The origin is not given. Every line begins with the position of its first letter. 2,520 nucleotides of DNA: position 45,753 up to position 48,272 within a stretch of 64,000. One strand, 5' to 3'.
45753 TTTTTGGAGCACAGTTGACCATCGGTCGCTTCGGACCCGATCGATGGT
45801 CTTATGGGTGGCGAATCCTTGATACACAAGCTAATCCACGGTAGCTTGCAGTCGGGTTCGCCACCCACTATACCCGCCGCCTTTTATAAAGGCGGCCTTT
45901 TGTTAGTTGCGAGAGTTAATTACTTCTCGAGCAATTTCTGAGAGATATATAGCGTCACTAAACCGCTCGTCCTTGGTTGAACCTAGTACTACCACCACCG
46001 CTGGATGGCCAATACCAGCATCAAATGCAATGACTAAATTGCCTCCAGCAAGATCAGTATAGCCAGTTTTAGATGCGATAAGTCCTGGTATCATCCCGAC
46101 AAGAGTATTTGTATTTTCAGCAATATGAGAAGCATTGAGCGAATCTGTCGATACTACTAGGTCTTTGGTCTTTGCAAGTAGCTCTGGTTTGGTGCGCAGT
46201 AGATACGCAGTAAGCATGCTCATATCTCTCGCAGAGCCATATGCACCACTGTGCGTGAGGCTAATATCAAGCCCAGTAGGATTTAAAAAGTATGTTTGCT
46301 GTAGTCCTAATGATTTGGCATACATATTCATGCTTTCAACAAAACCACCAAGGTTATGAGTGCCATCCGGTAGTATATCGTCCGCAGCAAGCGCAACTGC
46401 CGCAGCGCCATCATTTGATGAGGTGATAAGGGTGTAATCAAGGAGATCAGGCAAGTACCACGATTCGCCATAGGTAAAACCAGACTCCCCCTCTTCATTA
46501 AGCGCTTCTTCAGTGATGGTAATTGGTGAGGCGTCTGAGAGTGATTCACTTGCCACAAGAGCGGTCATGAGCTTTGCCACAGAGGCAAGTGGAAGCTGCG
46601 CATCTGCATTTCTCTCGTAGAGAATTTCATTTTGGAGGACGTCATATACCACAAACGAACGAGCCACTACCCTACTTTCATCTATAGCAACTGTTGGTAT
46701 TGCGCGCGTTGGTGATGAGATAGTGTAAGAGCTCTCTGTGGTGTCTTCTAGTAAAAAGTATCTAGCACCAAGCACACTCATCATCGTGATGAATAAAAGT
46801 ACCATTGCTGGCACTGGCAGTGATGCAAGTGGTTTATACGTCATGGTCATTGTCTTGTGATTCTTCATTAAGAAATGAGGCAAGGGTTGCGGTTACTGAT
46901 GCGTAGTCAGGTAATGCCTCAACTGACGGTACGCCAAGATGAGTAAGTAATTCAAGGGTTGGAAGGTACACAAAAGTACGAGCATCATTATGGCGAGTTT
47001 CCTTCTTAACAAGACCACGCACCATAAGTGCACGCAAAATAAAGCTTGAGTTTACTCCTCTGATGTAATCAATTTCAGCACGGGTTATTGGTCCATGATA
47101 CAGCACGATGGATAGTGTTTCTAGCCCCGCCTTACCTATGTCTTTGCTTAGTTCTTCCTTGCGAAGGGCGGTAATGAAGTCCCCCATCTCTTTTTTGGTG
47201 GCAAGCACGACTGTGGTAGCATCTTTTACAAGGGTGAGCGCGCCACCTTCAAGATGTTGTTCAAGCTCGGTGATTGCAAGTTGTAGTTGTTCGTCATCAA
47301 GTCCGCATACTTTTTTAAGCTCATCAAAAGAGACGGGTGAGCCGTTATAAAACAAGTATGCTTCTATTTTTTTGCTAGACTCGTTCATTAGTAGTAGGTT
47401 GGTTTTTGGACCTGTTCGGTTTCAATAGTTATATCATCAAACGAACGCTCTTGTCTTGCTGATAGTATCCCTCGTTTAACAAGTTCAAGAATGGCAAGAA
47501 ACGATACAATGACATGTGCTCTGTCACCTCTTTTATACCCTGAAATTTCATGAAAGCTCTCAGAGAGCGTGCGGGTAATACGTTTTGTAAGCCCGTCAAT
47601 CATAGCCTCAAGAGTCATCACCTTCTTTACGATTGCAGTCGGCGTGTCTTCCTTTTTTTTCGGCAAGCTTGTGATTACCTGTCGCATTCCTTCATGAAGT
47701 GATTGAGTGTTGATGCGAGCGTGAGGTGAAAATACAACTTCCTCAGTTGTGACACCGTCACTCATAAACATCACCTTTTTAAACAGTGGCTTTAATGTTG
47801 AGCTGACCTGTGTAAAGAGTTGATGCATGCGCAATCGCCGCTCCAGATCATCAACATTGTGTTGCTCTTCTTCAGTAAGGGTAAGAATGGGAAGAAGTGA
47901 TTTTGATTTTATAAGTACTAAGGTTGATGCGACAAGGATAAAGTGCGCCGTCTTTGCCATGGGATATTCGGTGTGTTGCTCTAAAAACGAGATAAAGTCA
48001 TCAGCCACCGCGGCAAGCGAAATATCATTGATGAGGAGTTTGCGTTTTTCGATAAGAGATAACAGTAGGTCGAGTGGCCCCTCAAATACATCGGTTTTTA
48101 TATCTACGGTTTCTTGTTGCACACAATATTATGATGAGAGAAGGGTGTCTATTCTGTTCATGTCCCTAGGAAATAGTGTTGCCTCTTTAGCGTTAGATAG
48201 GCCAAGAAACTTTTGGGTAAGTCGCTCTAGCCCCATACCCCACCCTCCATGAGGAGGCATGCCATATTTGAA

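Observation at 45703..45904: Second promoter-to-terminator structured RNA, between mraY and the D-Ala-D-Ala carboxypeptidase gene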

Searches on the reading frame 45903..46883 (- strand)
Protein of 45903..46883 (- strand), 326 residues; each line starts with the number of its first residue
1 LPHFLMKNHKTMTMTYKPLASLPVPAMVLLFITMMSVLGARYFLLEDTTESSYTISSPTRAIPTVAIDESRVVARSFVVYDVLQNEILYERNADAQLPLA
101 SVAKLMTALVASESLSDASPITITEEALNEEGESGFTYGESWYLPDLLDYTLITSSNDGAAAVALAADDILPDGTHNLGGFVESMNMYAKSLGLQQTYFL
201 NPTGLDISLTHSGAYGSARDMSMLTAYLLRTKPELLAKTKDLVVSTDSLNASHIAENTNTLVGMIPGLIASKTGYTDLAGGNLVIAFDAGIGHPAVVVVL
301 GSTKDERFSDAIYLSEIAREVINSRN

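Call 10: search_protein_families(library=pfam, proteins=[window:45903-46883:-])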
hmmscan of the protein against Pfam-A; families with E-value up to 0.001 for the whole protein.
window:45903-46883:- (326 aa): 3 families
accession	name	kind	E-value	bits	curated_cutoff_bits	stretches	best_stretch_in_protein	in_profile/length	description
PF00768.25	Peptidase_S11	-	3e-38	132.1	27.6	1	69-302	7-237/239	D-alanyl-D-alanine carboxypeptidase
PF13354.11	Beta-lactamase2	-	4.4e-05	23.4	22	1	77-280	2-194/214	Beta-lactamase enzyme family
PF02113.21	Peptidase_S13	-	0.00027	20.2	22.8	1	76-118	20-62/444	D-Ala-D-Ala carboxypeptidase 3 (S13) family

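Call 11: find_related_loci(query=window:45903-46883:-, collection=genome_contigs, flank=4000)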
Query window:45903-46883:- (326 aa) in genome_contigs; peptide patterns used: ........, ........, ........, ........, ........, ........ (x = any residue, [..] = any of these).
77 stretches matched a pattern; 3 encode a relative of the query (tblastn E <= 1e-3); 3 distinct loci.
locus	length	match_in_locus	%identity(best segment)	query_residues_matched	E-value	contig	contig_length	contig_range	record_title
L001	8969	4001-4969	81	4-325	5e-167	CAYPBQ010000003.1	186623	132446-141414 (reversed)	MAG TPA_asm: uncultured Candidatus Saccharibacteria bacterium isolate SRP292972_co3_30 genome assembly, contig: NODE_110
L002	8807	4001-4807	43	60-326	4e-65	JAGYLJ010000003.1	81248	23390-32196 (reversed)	Bacterium isolate M50B90 3, whole genome shotgun sequence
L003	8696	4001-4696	34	72-310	9e-25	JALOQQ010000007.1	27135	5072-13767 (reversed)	MAG: Planctomycetota bacterium isolate Prado159 scaffold_1252, whole genome shotgun sequence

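Call 15: find_homologous_proteins(query=window:45903-46883:-, max_evalue=1e-30)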
Query window:45903-46883:- (326 aa): 4671 proteins with E <= 1e-30 among 8000 candidates; the best 120 are listed.
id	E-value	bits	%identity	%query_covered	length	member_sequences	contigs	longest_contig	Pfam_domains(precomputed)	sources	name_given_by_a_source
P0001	6.3e-193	658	99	96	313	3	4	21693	PF13354.13,PF00768.26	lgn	-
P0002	1.1e-134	467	72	95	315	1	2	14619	PF13354.13,PF00768.26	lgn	-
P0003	7.0e-90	320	51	95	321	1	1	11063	PF13354.13,PF00768.26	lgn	-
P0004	1.4e-76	276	53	84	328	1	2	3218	PF13354.13,PF00768.26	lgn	-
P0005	1.4e-75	273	51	88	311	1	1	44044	PF13354.13,PF00768.26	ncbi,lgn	ncbi:MAG: hypothetical protein WDZ90_00600 [Candidatus Paceibacterota bacterium]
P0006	7.7e-74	267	52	81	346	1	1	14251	PF13354.13,PF00768.26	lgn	-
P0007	9.9e-74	267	53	77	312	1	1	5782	PF13354.13,PF02113.21,PF00768.26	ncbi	-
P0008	1.9e-73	266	50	87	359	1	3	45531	PF13354.13,PF00768.26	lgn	-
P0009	2.2e-73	266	46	97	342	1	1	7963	PF00768.26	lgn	-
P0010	2.8e-73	265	48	89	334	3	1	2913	PF00768.26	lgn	-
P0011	4.3e-73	265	52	77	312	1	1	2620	PF13354.13,PF02113.21,PF00768.26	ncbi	-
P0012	6.7e-73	264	51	79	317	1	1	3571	PF00768.26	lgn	-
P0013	7.8e-73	264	49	88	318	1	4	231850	PF13354.13,PF00768.26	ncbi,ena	-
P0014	2.6e-72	262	52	77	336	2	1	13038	PF13354.13,PF02113.21,PF00768.26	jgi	jgi:D-alanyl-D-alanine carboxypeptidase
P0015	2.8e-72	262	53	75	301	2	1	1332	PF13354.13,PF00768.26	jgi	jgi:D-alanyl-D-alanine carboxypeptidase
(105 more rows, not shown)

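Call 16: find_encoding_contigs(protein=P0002, flank=3000, max_places=4)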
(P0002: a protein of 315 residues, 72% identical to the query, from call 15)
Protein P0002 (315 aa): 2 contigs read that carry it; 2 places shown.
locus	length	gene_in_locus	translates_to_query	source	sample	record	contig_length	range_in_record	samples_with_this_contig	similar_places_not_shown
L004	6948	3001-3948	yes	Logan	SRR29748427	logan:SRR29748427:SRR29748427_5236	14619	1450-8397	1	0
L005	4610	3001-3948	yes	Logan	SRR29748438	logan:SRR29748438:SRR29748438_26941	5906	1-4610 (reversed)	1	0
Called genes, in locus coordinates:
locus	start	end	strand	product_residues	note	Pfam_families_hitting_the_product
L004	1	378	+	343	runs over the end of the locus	PF00579:tRNA-synt_1b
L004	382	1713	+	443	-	PF01336:tRNA_anti-codon, PF00152:tRNA-synt_2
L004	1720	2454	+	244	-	PF02616:SMC_ScpA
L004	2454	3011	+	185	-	PF04079:SMC_ScpB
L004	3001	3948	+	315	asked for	PF00768:Peptidase_S11, PF13354:Beta-lactamase2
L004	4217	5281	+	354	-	PF00953:Glycos_transf_4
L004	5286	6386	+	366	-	PF01098:FTSW_RODA_SPOVE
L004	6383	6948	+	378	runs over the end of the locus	PF03033:Glyco_transf_28, PF04101:Glyco_tran_28_C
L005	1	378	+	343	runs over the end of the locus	PF00579:tRNA-synt_1b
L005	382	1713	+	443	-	PF01336:tRNA_anti-codon, PF00152:tRNA-synt_2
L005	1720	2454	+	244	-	PF02616:SMC_ScpA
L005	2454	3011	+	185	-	PF04079:SMC_ScpB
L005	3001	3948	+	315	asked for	PF00768:Peptidase_S11, PF13354:Beta-lactamase2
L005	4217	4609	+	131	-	?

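Call 17: find_encoding_contigs(protein=P0003, flank=3000, max_places=4)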
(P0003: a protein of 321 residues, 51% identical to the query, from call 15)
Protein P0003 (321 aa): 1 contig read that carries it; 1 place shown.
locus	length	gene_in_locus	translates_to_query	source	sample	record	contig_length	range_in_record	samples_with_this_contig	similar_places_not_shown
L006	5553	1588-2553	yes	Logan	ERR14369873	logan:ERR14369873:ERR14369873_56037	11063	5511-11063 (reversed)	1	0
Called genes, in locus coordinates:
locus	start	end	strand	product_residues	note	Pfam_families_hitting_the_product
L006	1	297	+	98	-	?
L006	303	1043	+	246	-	PF02616:SMC_ScpA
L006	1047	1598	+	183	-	PF04079:SMC_ScpB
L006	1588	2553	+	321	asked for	PF00768:Peptidase_S11, PF13354:Beta-lactamase2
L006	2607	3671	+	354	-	PF00953:Glycos_transf_4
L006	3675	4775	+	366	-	PF01098:FTSW_RODA_SPOVE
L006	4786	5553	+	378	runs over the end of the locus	PF03033:Glyco_transf_28, PF04101:Glyco_tran_28_C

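Call 18: find_encoding_contigs(protein=P0001, flank=3000, max_places=4)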
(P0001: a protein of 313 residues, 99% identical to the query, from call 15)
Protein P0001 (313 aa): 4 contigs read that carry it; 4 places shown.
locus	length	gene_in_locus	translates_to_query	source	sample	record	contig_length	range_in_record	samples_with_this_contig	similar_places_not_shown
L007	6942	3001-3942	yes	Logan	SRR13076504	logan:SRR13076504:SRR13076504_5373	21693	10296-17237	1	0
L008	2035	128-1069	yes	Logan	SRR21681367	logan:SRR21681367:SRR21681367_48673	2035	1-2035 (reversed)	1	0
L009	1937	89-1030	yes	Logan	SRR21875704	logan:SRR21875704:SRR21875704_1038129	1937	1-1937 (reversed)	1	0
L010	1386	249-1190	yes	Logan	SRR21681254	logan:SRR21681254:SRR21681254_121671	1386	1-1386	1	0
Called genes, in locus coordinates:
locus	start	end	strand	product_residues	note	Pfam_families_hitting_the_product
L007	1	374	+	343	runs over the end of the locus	PF00579:tRNA-synt_1b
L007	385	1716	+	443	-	PF01336:tRNA_anti-codon, PF00152:tRNA-synt_2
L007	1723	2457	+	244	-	PF02616:SMC_ScpA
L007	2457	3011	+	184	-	PF04079:SMC_ScpB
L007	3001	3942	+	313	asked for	PF13354:Beta-lactamase2, PF00768:Peptidase_S11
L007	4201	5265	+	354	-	PF00953:Glycos_transf_4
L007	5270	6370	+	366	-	PF01098:FTSW_RODA_SPOVE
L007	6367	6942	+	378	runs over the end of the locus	PF03033:Glyco_transf_28, PF04101:Glyco_tran_28_C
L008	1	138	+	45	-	?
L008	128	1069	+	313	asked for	PF13354:Beta-lactamase2, PF00768:Peptidase_S11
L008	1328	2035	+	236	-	?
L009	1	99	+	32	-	?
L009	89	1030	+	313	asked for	PF13354:Beta-lactamase2, PF00768:Peptidase_S11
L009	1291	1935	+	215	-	?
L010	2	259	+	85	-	?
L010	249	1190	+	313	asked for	PF13354:Beta-lactamase2, PF00768:Peptidase_S11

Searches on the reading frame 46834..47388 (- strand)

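Call 10: search_protein_families(library=pfam, proteins=[window:46834-47388:-])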
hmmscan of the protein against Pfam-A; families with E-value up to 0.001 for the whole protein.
window:46834-47388:- (184 aa): 1 family
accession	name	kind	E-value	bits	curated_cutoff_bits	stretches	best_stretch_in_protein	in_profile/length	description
PF04079.22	SMC_ScpB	-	3.4e-36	124.7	27.4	1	7-161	2-159/160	Segregation and condensation complex subunit ScpB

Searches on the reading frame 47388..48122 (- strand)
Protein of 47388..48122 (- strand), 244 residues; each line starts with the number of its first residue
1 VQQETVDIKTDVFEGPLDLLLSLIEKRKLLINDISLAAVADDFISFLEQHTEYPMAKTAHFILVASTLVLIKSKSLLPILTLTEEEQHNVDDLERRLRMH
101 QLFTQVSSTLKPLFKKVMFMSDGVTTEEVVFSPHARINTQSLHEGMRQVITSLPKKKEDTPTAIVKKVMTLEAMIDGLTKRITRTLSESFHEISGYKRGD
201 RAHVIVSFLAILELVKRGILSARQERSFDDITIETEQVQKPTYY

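Call 10: search_protein_families(library=pfam, proteins=[window:47388-48122:-])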
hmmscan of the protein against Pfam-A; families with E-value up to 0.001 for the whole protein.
window:47388-48122:- (244 aa): 1 family
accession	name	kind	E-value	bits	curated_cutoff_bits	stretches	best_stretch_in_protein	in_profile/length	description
PF02616.19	SMC_ScpA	-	1.5e-14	55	24.6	1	23-234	1-230/232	Segregation and condensation protein ScpA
